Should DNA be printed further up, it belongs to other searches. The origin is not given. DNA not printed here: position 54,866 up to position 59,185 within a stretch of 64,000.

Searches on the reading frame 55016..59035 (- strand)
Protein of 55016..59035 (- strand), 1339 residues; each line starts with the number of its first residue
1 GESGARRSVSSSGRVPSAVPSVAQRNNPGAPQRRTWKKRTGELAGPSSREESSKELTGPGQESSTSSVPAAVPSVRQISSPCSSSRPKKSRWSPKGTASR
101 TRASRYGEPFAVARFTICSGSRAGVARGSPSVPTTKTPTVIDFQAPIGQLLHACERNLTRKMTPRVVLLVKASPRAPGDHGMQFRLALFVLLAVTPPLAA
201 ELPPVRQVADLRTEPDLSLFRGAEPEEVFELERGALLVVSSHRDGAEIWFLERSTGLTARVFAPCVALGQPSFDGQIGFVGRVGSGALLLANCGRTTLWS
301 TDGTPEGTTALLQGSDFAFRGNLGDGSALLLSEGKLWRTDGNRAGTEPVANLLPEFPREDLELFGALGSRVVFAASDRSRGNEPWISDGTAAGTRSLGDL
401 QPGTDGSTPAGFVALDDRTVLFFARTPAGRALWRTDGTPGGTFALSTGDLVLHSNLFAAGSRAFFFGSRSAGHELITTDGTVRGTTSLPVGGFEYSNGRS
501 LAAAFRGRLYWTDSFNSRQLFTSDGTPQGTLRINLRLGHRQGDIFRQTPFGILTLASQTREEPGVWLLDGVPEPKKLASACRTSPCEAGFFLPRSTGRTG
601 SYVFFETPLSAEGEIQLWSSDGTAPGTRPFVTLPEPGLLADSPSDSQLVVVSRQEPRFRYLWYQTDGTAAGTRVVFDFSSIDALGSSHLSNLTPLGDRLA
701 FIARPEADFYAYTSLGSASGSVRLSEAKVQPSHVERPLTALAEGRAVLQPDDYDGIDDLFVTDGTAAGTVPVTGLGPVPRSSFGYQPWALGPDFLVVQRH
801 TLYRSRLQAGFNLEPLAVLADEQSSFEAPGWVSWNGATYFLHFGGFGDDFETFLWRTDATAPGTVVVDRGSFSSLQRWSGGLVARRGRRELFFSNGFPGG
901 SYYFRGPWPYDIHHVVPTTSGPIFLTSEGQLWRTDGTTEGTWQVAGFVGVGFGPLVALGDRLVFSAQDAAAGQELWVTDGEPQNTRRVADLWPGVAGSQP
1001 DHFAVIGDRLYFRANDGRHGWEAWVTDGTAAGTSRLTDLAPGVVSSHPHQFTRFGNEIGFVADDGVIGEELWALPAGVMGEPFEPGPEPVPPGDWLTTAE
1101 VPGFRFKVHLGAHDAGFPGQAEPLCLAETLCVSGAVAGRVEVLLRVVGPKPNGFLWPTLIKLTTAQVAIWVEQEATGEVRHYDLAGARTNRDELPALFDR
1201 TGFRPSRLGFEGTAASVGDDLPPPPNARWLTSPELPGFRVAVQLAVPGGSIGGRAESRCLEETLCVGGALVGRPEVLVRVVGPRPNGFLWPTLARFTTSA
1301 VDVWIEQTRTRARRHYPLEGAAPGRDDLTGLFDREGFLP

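Call 43: search_protein_families(library=pfam, proteins=[window:55016-59035:-], max_evalue=5)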
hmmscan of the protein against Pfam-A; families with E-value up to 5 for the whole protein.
window:55016-59035:- (1339 aa): 1 family
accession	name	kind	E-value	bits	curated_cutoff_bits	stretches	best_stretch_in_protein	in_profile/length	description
PF07538.16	ChW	-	0.024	14.9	22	1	1020-1034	6-20/35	Clostridial hydrophobic W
